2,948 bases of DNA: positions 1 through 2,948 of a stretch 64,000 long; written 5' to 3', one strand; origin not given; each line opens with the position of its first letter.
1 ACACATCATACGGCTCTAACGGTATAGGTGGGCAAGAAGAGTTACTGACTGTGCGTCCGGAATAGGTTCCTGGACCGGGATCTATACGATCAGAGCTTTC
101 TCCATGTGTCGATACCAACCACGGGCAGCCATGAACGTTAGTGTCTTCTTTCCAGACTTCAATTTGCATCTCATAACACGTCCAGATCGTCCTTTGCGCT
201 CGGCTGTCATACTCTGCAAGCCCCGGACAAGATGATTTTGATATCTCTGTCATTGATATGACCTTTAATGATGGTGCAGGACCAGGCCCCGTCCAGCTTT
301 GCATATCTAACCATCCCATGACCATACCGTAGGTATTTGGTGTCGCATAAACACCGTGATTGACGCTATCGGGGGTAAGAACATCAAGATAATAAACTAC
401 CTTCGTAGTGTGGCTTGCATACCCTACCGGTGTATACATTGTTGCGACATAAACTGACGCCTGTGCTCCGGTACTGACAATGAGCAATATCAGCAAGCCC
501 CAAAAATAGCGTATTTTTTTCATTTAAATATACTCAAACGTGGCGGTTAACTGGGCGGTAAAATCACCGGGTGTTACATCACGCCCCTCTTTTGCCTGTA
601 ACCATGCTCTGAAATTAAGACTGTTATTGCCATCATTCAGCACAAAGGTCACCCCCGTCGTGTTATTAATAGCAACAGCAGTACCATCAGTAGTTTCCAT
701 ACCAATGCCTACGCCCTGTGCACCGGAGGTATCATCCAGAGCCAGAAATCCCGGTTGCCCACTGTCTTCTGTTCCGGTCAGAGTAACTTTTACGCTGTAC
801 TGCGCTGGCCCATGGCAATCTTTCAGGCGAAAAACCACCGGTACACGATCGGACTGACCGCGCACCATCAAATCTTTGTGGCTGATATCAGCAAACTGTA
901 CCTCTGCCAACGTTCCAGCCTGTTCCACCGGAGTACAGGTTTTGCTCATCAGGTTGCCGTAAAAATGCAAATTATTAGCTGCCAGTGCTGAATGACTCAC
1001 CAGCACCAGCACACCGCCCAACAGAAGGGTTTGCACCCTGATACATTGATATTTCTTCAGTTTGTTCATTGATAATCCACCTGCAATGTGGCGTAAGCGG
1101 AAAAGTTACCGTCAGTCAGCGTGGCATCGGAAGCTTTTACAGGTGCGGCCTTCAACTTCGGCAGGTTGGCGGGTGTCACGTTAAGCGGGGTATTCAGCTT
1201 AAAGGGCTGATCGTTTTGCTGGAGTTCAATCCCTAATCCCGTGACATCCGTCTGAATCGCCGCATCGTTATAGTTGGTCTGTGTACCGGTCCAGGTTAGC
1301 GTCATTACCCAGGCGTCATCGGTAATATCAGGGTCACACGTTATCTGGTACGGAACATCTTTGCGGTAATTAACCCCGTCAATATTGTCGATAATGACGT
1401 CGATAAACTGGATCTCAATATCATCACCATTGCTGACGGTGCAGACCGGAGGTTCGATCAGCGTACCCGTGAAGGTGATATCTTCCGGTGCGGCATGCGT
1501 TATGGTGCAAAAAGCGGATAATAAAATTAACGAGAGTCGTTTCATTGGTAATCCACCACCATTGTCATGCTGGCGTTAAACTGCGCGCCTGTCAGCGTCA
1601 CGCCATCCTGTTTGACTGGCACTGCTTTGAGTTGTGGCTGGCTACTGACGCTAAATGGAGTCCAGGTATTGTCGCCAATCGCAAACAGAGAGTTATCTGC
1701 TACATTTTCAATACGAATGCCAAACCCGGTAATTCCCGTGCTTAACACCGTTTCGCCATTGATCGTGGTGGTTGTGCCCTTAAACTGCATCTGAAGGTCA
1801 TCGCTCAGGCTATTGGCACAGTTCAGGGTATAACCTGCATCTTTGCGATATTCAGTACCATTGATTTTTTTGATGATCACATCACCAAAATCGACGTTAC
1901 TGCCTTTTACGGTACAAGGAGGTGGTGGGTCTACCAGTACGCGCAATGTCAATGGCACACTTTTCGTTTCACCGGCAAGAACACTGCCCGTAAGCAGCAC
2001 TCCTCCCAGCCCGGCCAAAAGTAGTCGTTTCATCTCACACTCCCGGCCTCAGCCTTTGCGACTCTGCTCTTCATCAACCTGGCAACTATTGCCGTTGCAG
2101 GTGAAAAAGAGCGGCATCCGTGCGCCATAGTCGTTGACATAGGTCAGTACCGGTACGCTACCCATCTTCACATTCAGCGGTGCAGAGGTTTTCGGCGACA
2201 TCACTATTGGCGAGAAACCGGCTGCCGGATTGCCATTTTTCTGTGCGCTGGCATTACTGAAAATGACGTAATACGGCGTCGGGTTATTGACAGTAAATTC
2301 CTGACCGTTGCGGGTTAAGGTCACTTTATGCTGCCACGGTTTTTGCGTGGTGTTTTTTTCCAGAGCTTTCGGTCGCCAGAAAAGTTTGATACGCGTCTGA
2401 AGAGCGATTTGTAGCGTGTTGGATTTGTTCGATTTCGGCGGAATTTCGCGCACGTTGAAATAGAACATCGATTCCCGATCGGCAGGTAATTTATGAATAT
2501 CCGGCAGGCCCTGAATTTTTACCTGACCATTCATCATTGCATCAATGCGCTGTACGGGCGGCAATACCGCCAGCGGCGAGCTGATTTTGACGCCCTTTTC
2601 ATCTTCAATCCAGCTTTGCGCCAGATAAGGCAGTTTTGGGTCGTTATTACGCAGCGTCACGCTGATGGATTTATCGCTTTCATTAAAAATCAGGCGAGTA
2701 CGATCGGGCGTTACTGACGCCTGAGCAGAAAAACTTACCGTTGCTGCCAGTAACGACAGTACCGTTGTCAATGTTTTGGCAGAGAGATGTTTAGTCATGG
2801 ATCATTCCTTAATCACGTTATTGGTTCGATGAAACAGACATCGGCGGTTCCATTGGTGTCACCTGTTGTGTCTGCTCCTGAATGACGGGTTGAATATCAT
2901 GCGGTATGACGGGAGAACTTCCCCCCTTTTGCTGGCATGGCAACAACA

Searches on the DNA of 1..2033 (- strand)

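Call 61: search_dna_similar(query=window:1-2033:-, collection=ecoli_genomes, mode=near, max_rows=30, rows=spread)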
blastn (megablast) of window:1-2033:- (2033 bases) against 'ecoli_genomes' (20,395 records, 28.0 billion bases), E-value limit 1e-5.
Records with a match: 293; places in all: 293; records where one place covers at least 80% of the query: 237.
Genomes with a match: 293 of 5426; with a place that covers at least 80% of the query: 237. Places per genome that has any: lowest 1, median 1, highest 1. On chromosomes: 293 places; on plasmids: 0.
Best place of each record, by identity: >=99% 30; 95-99% 185; 90-95% 25; 60-80% 53.
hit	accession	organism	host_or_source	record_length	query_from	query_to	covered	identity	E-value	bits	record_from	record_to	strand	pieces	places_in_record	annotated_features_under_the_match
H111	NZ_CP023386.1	Escherichia coli strain 1190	canine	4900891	1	2033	100%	100.0%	0e+0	3755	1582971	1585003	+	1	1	fimbrial protein (x3) | StfH/YfcO family fimbrial adhesin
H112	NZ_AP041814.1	Escherichia coli O166:H15 strain JNE21-009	Homo sapiens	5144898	1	2033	100%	100.0%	0e+0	3755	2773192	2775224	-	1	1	fimbrial protein (x3) | StfH/YfcO family fimbrial adhesin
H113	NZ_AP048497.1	Escherichia coli strain NA3664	Homo sapiens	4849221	1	2033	100%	100.0%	0e+0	3755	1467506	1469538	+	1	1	fimbrial protein (x3) | StfH/YfcO family fimbrial adhesin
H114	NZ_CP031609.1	Escherichia coli strain N3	Homo sapiens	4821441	1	2031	100%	96.7%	0e+0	3374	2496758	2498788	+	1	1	fimbrial protein (x3) | StfH/YfcO family fimbrial adhesin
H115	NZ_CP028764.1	Escherichia coli strain A10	wood-wren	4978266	1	2031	100%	95.5%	0e+0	3241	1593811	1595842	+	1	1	fimbrial protein (x3) | StfH/YfcO family fimbrial adhesin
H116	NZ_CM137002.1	Escherichia coli strain LSC52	Homo sapiens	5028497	1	2031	100%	95.5%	0e+0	3241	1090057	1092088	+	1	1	fimbrial protein (x3) | StfH/YfcO family fimbrial adhesin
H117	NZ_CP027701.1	Escherichia coli strain 675SK2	-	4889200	1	2031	100%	95.4%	0e+0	3236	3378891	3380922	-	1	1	fimbrial protein (x3) | StfH/YfcO family fimbrial adhesin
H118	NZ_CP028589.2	Escherichia coli strain WCHEC4533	Homo sapiens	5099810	1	2031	100%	95.4%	0e+0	3236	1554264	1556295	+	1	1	fimbrial protein (x3) | StfH/YfcO family fimbrial adhesin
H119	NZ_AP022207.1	Escherichia coli strain WP7-S18-ESBL-09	-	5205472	1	2031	100%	95.4%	0e+0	3236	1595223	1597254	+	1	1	fimbrial protein (x3) | StfH/YfcO family fimbrial adhesin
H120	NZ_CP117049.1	Escherichia coli strain MLI106K2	Homo sapiens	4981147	1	2031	100%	95.4%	0e+0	3236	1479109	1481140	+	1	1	fimbrial protein (x3) | StfH/YfcO family fimbrial adhesin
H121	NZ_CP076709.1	Escherichia coli O158:H23 strain CFIAFB20140388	missing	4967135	1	2031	100%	95.4%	0e+0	3236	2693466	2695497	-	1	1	fimbrial protein (x3) | StfH/YfcO family fimbrial adhesin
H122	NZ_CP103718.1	Escherichia coli strain 1579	Homo sapiens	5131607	1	2031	100%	95.4%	0e+0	3236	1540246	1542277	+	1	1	fimbrial protein (x3) | StfH/YfcO family fimbrial adhesin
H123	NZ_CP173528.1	Escherichia coli strain 98210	Homo sapiens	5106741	1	2031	100%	95.4%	0e+0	3236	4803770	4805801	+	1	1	fimbrial protein (x3) | StfH/YfcO family fimbrial adhesin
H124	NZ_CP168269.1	Escherichia coli strain IH5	Homo sapiens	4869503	1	2031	100%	95.4%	0e+0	3236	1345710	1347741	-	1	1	fimbrial protein (x3) | StfH/YfcO family fimbrial adhesin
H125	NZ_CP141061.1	Escherichia coli strain KE55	Homo sapiens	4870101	1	2031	100%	95.4%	0e+0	3236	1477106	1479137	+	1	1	fimbrial protein (x3) | StfH/YfcO family fimbrial adhesin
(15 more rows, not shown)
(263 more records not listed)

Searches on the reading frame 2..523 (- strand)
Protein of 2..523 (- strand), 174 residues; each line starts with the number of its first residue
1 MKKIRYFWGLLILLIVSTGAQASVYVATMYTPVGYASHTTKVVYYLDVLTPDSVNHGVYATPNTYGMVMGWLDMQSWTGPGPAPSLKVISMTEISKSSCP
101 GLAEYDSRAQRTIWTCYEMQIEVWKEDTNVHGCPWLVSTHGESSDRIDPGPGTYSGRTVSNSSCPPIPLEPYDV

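Call 5: search_protein_families(library=pfam, proteins=[window:2-523:-])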
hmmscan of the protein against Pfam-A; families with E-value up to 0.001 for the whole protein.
window:2-523:- (174 aa): 1 family
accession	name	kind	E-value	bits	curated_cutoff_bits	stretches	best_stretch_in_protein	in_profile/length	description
PF11245.13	DUF2544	-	1.2e-14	54.8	25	1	47-174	2-134/246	Protein of unknown function (DUF2544)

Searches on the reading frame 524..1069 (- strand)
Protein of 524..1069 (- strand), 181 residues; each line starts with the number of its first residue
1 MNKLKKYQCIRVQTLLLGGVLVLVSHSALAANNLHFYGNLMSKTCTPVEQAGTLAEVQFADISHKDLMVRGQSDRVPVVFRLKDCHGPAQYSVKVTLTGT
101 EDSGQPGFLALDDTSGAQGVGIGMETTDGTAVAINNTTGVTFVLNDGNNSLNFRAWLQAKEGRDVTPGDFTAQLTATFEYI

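Call 5: search_protein_families(library=pfam, proteins=[window:524-1069:-])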
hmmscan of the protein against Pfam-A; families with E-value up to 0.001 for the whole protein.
window:524-1069:- (181 aa): 1 family
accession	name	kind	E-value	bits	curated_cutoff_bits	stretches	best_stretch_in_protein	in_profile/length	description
PF00419.26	Fimbrial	-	1.7e-20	74.3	25.6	1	35-180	2-150/151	Fimbrial protein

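Call 39: search_protein_families(library=ncbifam, proteins=[window:524-1069:-])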
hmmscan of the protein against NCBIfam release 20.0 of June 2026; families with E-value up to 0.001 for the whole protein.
window:524-1069:- (181 aa): 15 families
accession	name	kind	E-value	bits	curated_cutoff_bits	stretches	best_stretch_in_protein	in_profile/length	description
NF011816.0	PRK15288.1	equivalog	6e-45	153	253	1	12-181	4-176/176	putative minor fimbrial subunit StfG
NF011792.0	PRK15260.1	equivalog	1.9e-35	122.3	264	1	14-180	9-177/178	fimbrial protein SteF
NF007402.0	PRK09934.1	equivalog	4.8e-14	52.5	168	1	24-175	19-165/171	fimbria assembly protein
NF052362.1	FimF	equivalog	1.7e-13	50.5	200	1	13-180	4-174/175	type 1 fimbrial adaptor subunit FimF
NF052361.1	FimI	equivalog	2.2e-12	47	300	1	28-175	26-173/179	type 1 fimbrial minor subunit FimI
NF011737.0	PRK15190.1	equivalog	4.9e-10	39.4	240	1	25-175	22-175/181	fimbrial protein BcfE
NF011734.0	PRK15187.1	equivalog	1.1e-08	35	247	1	29-178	29-175/180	fimbrial protein BcfA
NF007276.0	PRK09733.1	equivalog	2.2e-08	34.1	189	1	13-180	6-182/183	fimbrial-like protein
NF011756.0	PRK15209.1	equivalog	6e-08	32.4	221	1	20-161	10-155/174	long polar fimbrial major subunit LpfA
NF011752.0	PRK15205.1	equivalog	1.5e-07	31.4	169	1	31-156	29-152/176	long polar fimbrial protein LpfE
NF011757.0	PRK15210.1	equivalog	1.8e-07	31.5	241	1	93-181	107-194/194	fimbrial protein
NF011741.1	PRK15194.1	equivalog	3.1e-07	30.5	140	1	31-178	32-182/185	type 1 fimbrial major subunit FimA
NF011824.1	PRK15296.1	equivalog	1.2e-06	28.5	400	1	20-180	12-180/181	fimbrial protein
NF011817.0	PRK15289.1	equivalog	1.8e-05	24.6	203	1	20-149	14-158/190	chaperone-usher fimbrial major subunit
NF011747.0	PRK15200.1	equivalog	0.0002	20.8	210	1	23-174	18-170/177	type 1 fimbrial protein subunit FimI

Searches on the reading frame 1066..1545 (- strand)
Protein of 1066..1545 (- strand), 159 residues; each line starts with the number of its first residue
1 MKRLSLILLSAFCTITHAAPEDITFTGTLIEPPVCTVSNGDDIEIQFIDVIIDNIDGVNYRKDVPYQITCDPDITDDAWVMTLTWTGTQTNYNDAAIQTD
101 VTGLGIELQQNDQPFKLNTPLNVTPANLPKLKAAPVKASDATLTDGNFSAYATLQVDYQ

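Call 5: search_protein_families(library=pfam, proteins=[window:1066-1545:-])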
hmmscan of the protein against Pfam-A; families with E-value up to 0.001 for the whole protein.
window:1066-1545:- (159 aa): 1 family
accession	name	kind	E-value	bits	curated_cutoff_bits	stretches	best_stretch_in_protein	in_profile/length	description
PF00419.26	Fimbrial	-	4.9e-14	53.3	25.6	1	23-159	1-151/151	Fimbrial protein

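Call 39: search_protein_families(library=ncbifam, proteins=[window:1066-1545:-])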
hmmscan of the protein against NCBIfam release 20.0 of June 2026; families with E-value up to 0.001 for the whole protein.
window:1066-1545:- (159 aa): 4 families
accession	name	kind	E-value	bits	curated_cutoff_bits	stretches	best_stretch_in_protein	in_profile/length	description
NF011815.0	PRK15287.1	equivalog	9e-51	171.7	253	1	1-159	1-158/158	fimbrial minor subunit StfF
NF011807.0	PRK15276.1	equivalog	1.5e-45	155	252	1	10-159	7-156/156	putative fimbrial subunit SteE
NF011814.0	PRK15286.1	equivalog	7.1e-19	67.9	264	1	22-159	32-170/170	putative minor fimbrial subunit StfE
NF011806.0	PRK15275.1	equivalog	2.8e-16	59.7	250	1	7-159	12-168/168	putative fimbrial protein SteD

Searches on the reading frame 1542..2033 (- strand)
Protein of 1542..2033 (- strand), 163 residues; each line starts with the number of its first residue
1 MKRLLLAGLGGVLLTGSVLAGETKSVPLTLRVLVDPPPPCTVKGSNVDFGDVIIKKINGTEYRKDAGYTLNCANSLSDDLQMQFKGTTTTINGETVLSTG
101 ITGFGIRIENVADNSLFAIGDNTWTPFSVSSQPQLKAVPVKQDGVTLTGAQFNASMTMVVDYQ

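Call 5: search_protein_families(library=pfam, proteins=[window:1542-2033:-])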
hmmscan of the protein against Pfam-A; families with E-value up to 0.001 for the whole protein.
window:1542-2033:- (163 aa): 1 family
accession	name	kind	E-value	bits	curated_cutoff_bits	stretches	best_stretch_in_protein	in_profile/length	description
PF00419.26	Fimbrial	-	1.2e-15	58.5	25.6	1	35-163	8-151/151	Fimbrial protein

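Call 39: search_protein_families(library=ncbifam, proteins=[window:1542-2033:-])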
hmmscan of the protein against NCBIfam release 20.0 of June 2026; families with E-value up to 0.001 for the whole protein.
window:1542-2033:- (163 aa): 4 families
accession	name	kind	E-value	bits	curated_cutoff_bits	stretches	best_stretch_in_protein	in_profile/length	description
NF011814.0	PRK15286.1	equivalog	1.1e-43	148.6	264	1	18-163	23-170/170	putative minor fimbrial subunit StfE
NF011806.0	PRK15275.1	equivalog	6e-42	143.2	250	1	6-163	10-168/168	putative fimbrial protein SteD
NF011815.0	PRK15287.1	equivalog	5.3e-19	68.5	253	1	12-163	8-158/158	fimbrial minor subunit StfF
NF011807.0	PRK15276.1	equivalog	6.6e-17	61.9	252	1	33-163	25-156/156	putative fimbrial subunit SteE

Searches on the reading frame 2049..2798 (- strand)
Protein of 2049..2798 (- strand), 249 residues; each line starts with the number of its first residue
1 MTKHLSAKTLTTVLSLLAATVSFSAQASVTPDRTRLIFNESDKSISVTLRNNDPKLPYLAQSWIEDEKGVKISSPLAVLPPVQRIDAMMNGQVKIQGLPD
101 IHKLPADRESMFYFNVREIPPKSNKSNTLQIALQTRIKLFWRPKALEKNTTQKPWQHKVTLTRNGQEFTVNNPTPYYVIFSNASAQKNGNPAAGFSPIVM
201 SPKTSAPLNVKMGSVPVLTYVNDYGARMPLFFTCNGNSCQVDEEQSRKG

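Call 5: search_protein_families(library=pfam, proteins=[window:2049-2798:-])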
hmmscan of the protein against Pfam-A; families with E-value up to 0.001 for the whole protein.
window:2049-2798:- (249 aa): 2 families
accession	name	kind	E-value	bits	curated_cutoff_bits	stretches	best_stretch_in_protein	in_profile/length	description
PF00345.26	PapD_N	-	5.8e-37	126.9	23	1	29-146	2-125/126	Pili and flagellar-assembly chaperone, PapD N-terminal domain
PF02753.23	PapD_C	-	8.3e-12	45.7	22.8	1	170-228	1-62/63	Pili assembly chaperone PapD, C-terminal domain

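Call 26: search_solved_structures(query=window:2049-2798:-, max_evalue=0.00001)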
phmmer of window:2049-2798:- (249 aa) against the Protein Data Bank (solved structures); distinct sequences matched with E-value up to 0.00001: 28.
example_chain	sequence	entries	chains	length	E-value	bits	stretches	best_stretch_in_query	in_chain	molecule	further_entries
7lhg_D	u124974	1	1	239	2.6e-60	207.1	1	20-244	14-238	Chaperone protein PapD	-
2j7l_A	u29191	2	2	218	4.4e-59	203.1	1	29-244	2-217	CHAPERONE PROTEIN PAPD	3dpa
1n0l_A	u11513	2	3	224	8.4e-59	202.2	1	29-245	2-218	Chaperone protein PapD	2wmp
1pdk_A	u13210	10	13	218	1.6e-58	201.2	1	29-244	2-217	PROTEIN (CHAPERONE PROTEIN PAPD) | CHAPERONE PROTEIN PAPD | PERIPLASMID CHAPERONE PAPD PROTEIN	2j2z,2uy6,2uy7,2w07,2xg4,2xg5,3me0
5k93_A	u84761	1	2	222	2.9e-58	200.4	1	29-243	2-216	Chaperone protein PapD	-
1qpp_A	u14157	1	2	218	3e-58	200.3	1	29-244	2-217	PAPD CHAPERONE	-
6cd2_A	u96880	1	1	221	3.4e-58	200.2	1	29-243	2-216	Chaperone protein PapD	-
1qpx_A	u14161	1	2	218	1.5e-57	198.1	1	29-244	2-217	PAPD CHAPERONE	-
5ghu_A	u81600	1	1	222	1.2e-27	100.1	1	33-226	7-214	Probable fimbrial chaperone YadV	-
6e14_C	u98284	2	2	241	2.6e-26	95.8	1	10-230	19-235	Chaperone protein FimC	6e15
1kiu_A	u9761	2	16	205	2.3e-24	89.5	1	32-230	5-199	CHAPERONE PROTEIN FimC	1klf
9bog_C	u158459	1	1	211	2.4e-24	89.4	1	32-230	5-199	Type 1 fimbria chaperone FimC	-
1qun_A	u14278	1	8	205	2.4e-24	89.4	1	32-230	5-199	PAPD-LIKE CHAPERONE FIMC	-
3rfz_C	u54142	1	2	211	2.5e-24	89.4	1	32-230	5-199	Chaperone protein fimC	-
1l4i_A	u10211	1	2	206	2.6e-24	89.3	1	32-227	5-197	SfaE PROTEIN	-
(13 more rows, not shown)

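Call 39: search_protein_families(library=ncbifam, proteins=[window:2049-2798:-])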
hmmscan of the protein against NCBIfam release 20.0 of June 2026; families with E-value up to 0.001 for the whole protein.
window:2049-2798:- (249 aa): 20 families
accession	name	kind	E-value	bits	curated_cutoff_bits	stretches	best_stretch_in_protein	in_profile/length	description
NF011813.0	PRK15285.1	equivalog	4.6e-102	341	447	1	8-248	7-249/250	fimbrial chaperone StfD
NF011805.0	PRK15274.1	equivalog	4.1e-78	262.3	417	1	2-248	4-250/257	putative periplasmic fimbrial chaperone protein SteC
NF011790.0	PRK15254.1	equivalog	6.3e-51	173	370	1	12-241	9-240/247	fimbrial chaperone protein StdC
NF007398.0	PRK09926.1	equivalog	7.8e-39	133.7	285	1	6-211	4-217/246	fimbrial chaperone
NF011823.0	PRK15295.1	equivalog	3.8e-33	114.7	309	1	14-226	9-218/227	fimbrial assembly chaperone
NF011818.0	PRK15290.1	equivalog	5.8e-32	111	317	1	4-226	14-234/243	fimbrial chaperone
NF011755.1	PRK15208.1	exception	6.1e-31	107.5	360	1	13-226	5-215/225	long polar fimbrial biogenesis chaperone LpfB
NF011758.0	PRK15211.1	equivalog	1e-30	106.7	248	1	11-209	7-205/230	fimbrial chaperone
NF011742.0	PRK15195.1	equivalog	1.3e-28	99.8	327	1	8-227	6-221/230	type 1 fimbria chaperone FimC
NF011827.0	PRK15299.1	equivalog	2.7e-27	95.7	375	1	22-190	17-184/227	fimbrial chaperone protein StiB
NF011735.0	PRK15188.1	equivalog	2.3e-25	89.3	365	1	10-230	9-222/228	fimbrial chaperone protein BcfB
NF011764.0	PRK15218.1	equivalog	8.1e-25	87.5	372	1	12-190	3-183/226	fimbrial assembly chaperone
NF011785.1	PRK15249.1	exception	2.6e-24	86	550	1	10-228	12-244/253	fimbrial biogenesis chaperone StbB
NF011789.1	PRK15253.1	exception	3.5e-24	85.5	500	1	16-215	7-205/227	fimbrial biogenesis chaperone StcB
NF011782.0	PRK15246.1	equivalog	1.5e-22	79.9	277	1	8-213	12-214/252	fimbrial assembly chaperone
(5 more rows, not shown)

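Call 41: search_solved_structures(query=window:2049-2798:-, max_evalue=1e-50, show_alignments=2)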
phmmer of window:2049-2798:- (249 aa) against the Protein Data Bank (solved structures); distinct sequences matched with E-value up to 1e-50: 8.
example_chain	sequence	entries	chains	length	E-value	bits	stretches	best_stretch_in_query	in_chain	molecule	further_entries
7lhg_D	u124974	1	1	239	2.6e-60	207.1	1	20-244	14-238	Chaperone protein PapD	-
2j7l_A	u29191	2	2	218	4.4e-59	203.1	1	29-244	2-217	CHAPERONE PROTEIN PAPD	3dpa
1n0l_A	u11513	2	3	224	8.4e-59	202.2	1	29-245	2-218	Chaperone protein PapD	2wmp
1pdk_A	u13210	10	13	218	1.6e-58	201.2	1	29-244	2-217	PROTEIN (CHAPERONE PROTEIN PAPD) | CHAPERONE PROTEIN PAPD | PERIPLASMID CHAPERONE PAPD PROTEIN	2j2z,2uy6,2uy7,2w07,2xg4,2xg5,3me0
5k93_A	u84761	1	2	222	2.9e-58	200.4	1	29-243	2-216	Chaperone protein PapD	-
1qpp_A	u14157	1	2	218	3e-58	200.3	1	29-244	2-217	PAPD CHAPERONE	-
6cd2_A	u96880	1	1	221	3.4e-58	200.2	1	29-243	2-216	Chaperone protein PapD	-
1qpx_A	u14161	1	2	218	1.5e-57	198.1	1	29-244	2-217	PAPD CHAPERONE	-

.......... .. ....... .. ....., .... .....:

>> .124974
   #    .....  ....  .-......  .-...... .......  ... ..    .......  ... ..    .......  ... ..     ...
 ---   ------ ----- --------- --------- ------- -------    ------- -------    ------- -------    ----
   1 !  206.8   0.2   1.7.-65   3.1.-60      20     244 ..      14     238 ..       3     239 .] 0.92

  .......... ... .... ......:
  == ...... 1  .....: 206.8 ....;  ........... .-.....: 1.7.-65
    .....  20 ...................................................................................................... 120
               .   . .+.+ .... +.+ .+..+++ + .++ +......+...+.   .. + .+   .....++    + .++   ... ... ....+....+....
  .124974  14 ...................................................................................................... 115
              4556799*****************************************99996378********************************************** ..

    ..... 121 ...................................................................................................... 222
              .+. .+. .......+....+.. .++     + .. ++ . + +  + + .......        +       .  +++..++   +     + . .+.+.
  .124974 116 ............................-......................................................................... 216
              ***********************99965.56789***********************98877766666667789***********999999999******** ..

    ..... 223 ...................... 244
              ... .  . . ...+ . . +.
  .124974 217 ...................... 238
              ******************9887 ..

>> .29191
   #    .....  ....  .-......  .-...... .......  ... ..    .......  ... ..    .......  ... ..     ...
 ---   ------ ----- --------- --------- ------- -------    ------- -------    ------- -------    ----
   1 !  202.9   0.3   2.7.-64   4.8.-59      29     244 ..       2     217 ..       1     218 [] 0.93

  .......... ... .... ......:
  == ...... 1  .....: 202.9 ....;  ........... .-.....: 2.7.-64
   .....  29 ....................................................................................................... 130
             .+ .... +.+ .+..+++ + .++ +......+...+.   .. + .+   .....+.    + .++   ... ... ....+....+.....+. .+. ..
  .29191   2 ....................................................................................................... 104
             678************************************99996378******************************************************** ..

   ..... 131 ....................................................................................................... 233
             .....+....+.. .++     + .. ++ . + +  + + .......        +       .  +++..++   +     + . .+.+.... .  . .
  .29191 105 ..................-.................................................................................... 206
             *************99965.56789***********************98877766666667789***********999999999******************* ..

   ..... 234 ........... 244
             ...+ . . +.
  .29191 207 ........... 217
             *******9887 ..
